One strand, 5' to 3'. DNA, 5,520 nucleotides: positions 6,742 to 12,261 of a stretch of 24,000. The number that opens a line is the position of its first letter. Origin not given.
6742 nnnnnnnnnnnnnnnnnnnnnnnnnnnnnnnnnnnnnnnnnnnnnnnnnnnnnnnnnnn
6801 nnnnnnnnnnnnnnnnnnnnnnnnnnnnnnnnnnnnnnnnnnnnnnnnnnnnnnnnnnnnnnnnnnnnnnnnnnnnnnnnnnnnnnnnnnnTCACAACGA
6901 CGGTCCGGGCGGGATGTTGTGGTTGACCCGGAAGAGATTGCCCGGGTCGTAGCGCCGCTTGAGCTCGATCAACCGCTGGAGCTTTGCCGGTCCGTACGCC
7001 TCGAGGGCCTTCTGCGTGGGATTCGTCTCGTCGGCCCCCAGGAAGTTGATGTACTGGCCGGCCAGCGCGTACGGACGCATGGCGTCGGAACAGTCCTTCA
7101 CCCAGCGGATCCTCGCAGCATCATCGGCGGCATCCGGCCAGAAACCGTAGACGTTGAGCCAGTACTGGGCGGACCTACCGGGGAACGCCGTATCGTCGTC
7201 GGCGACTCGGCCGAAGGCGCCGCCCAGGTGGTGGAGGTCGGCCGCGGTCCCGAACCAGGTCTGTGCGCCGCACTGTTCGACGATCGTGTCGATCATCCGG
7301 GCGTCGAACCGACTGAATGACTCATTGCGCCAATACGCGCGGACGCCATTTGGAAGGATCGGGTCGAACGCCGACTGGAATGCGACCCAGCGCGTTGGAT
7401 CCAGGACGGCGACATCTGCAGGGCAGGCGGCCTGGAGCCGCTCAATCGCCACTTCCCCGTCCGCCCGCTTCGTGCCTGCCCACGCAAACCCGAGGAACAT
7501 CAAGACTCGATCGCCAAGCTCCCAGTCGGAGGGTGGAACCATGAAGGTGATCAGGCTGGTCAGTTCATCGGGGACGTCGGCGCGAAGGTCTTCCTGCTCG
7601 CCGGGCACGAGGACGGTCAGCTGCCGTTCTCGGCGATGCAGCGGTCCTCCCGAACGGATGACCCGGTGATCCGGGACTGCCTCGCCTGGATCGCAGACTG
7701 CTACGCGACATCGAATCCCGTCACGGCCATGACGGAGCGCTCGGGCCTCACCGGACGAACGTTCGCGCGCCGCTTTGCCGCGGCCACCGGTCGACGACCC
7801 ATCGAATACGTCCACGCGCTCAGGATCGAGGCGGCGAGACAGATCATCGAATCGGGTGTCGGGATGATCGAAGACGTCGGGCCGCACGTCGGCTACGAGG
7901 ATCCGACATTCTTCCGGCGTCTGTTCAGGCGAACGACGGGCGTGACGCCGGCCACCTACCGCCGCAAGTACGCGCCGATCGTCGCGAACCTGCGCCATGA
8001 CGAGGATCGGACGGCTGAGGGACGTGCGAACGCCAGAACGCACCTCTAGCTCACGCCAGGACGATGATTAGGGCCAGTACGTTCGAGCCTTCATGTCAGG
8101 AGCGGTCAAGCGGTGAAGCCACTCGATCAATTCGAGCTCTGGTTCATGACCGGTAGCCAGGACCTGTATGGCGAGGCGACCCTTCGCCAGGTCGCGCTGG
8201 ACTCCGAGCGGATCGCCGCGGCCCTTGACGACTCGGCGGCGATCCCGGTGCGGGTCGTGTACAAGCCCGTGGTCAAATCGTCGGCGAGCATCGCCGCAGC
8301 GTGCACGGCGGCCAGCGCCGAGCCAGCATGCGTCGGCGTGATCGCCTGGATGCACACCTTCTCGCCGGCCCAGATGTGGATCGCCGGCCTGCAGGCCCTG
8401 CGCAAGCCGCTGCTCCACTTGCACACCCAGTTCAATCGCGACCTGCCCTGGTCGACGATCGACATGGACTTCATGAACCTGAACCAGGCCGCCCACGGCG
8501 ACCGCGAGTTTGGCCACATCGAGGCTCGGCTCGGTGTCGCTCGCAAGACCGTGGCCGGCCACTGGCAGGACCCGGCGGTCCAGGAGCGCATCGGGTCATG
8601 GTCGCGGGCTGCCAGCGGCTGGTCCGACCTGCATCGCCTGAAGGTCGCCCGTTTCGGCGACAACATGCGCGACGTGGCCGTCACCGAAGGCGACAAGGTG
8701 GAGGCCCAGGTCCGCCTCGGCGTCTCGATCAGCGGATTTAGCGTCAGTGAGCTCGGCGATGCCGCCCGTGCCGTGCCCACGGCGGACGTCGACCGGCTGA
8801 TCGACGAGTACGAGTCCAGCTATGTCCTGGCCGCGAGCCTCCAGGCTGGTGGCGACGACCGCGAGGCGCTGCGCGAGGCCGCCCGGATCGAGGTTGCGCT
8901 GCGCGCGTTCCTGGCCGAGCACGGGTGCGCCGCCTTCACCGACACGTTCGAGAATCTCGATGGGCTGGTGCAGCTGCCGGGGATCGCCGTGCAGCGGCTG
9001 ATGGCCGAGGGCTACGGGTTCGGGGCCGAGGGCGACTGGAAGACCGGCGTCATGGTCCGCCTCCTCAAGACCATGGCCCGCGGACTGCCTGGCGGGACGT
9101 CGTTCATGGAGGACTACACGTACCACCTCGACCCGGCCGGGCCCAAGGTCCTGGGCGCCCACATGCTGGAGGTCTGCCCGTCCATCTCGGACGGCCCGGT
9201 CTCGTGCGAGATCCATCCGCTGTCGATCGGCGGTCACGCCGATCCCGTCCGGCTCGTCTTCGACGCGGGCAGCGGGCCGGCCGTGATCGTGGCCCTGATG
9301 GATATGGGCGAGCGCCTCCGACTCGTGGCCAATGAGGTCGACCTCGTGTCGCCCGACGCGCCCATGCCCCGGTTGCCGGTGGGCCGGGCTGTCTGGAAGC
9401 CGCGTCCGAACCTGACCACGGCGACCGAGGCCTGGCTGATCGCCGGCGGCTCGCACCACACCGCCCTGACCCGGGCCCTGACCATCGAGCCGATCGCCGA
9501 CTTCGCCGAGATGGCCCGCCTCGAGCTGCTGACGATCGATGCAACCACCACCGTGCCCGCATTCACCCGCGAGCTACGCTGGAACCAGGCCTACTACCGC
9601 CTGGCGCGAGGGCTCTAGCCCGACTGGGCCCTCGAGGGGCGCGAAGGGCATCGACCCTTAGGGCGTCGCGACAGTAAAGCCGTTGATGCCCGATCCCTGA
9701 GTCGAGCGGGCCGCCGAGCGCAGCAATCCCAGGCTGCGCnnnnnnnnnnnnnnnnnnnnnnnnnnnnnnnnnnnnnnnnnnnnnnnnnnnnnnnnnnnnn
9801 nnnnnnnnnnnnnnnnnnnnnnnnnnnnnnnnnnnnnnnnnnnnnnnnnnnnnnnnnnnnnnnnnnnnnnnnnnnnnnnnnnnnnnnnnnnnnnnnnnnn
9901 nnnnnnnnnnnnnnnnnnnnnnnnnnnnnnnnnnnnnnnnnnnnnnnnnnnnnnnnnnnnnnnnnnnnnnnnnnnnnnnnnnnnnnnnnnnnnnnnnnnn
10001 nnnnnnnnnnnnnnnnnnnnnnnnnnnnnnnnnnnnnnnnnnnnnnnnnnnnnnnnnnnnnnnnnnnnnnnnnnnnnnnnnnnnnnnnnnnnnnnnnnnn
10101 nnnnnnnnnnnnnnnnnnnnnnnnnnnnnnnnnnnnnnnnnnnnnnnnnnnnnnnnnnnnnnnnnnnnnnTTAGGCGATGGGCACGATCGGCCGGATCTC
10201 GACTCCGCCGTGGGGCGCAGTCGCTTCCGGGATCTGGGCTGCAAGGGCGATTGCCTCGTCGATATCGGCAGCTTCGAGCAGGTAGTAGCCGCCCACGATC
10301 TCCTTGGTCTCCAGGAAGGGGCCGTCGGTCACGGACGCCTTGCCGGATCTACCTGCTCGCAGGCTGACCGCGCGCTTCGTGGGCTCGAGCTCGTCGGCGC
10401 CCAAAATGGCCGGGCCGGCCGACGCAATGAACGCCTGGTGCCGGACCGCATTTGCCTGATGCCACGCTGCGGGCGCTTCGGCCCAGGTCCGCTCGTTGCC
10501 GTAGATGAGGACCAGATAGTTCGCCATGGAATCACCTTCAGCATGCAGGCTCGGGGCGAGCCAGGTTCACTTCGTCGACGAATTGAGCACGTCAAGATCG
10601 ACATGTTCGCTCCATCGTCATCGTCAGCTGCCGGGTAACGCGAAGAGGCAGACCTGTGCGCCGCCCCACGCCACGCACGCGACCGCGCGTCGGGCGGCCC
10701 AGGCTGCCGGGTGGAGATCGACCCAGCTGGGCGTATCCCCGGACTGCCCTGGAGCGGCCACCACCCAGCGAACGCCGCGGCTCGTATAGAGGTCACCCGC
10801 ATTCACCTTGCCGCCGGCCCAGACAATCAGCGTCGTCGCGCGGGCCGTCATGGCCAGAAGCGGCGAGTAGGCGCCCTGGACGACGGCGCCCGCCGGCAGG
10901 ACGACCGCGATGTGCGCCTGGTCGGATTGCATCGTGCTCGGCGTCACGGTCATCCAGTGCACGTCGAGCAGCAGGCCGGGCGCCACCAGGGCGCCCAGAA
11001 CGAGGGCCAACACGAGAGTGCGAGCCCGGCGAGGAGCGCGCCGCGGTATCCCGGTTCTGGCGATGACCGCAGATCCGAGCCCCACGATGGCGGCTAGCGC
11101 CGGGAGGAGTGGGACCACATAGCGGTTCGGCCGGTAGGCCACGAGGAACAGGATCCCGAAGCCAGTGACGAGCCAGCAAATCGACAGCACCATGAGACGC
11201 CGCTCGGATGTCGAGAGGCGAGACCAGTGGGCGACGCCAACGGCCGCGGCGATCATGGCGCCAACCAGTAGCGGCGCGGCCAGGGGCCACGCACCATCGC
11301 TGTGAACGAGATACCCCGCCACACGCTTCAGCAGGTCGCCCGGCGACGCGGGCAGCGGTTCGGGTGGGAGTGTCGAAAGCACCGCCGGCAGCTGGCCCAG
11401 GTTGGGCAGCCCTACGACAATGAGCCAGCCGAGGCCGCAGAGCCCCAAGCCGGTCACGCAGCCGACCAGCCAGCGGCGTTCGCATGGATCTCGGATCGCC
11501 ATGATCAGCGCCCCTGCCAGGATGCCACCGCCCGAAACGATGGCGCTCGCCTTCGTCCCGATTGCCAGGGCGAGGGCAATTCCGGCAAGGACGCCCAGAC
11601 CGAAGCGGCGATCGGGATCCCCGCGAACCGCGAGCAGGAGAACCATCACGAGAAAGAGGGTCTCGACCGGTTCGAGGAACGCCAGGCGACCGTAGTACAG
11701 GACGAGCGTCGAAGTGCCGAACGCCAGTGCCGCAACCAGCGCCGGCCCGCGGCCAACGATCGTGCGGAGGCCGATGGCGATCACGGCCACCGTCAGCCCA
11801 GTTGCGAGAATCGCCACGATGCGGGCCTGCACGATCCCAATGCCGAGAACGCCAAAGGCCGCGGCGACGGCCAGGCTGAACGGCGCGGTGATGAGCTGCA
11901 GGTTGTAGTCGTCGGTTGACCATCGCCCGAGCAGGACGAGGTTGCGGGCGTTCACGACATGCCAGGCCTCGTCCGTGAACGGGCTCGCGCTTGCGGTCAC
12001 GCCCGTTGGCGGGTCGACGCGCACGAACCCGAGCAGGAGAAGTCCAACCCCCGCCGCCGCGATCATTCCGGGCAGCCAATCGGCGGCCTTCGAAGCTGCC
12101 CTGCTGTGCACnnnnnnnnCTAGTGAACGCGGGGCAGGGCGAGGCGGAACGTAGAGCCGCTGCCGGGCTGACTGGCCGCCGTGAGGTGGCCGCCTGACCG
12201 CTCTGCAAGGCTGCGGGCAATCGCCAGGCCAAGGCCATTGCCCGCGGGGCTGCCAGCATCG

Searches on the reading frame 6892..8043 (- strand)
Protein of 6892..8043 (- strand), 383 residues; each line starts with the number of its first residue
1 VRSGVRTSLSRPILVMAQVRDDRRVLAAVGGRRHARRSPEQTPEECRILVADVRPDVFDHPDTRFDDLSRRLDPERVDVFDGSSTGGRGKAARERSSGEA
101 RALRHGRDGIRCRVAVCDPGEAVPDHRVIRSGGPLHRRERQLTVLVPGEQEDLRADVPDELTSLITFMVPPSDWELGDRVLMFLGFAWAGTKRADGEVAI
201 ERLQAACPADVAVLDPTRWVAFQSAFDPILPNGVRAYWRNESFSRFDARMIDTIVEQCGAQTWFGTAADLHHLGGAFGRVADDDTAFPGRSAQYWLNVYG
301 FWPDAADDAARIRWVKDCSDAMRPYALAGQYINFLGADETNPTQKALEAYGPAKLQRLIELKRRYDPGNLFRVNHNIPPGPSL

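Call 6: search_protein_families(library=pfam, proteins=[window:6892-8043:-], max_evalue=0.01)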
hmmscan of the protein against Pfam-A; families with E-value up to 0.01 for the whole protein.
window:6892-8043:- (383 aa): 1 family
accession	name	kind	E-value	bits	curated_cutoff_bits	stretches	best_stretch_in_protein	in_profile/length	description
PF08031.17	BBE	-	7.7e-09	35.9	20.6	1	331-378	2-45/45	Berberine and berberine like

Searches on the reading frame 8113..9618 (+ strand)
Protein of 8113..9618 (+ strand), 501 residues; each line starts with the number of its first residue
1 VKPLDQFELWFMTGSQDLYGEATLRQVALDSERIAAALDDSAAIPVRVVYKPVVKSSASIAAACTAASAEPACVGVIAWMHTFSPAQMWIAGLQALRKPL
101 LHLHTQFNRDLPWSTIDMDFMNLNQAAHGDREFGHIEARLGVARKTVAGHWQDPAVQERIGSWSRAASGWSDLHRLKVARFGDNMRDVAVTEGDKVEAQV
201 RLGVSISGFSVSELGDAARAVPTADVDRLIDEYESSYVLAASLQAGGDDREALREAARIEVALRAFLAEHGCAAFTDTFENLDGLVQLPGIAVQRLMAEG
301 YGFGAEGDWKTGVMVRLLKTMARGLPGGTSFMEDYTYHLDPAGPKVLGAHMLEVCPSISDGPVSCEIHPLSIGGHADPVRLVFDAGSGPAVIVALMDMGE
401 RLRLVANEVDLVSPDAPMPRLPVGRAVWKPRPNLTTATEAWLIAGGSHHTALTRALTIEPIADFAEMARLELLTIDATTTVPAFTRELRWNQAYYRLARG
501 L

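Call 6: search_protein_families(library=pfam, proteins=[window:8113-9618:+], max_evalue=0.01)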
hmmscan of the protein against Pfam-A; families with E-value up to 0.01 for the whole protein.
window:8113-9618:+ (501 aa): 3 families
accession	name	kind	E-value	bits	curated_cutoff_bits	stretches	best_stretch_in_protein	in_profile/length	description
PF02610.21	AraA_N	-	4.6e-81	270.9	24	1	8-173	2-167/168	L-arabinose isomerase N-terminal domain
PF24856.1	AraA_central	-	4.5e-62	209.3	24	1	177-324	1-148/148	L-arabinose isomerase central domain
PF11762.14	Arabinose_Iso_C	-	5.4e-60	201.8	25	1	328-471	1-144/144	L-arabinose isomerase C-terminal domain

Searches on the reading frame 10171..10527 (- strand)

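Call 37: search_protein_families(library=pfam, proteins=[window:10171-10527:-], max_evalue=0.01)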
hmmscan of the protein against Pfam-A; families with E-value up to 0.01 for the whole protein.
window:10171-10527:- (118 aa): 1 family
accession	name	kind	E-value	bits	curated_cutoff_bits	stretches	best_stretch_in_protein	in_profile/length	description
PF03795.20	YCII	-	1.6e-15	57.7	24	1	4-117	3-94/95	YCII-related domain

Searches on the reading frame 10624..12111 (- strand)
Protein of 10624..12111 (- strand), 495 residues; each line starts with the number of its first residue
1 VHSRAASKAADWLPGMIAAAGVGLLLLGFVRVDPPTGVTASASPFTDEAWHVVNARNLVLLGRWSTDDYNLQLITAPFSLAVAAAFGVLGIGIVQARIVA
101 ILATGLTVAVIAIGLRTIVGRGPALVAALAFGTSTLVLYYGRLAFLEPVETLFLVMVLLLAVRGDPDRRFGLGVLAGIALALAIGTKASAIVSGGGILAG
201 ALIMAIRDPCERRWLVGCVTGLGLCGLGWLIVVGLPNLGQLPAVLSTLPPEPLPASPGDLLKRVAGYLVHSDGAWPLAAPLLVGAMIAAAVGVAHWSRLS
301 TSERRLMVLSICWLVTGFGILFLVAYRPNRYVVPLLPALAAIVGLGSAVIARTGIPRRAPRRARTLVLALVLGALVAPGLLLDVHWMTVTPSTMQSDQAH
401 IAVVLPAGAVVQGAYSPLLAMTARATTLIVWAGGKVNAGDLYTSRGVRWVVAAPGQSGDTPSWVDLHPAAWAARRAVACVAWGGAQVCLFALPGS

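Call 37: search_protein_families(library=pfam, proteins=[window:10624-12111:-], max_evalue=0.01)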
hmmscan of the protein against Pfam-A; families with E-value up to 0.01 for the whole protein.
window:10624-12111:- (495 aa): 2 families
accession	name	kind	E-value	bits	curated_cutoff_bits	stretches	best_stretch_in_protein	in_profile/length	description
PF13231.12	PMT_2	-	2.6e-08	34.7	26.1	1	82-221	9-144/160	Dolichyl-phosphate-mannose-protein mannosyltransferase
PF02366.24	PMT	-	0.0056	16.7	22.7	0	93-192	82-187/245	Dolichyl-phosphate-mannose-protein mannosyltransferase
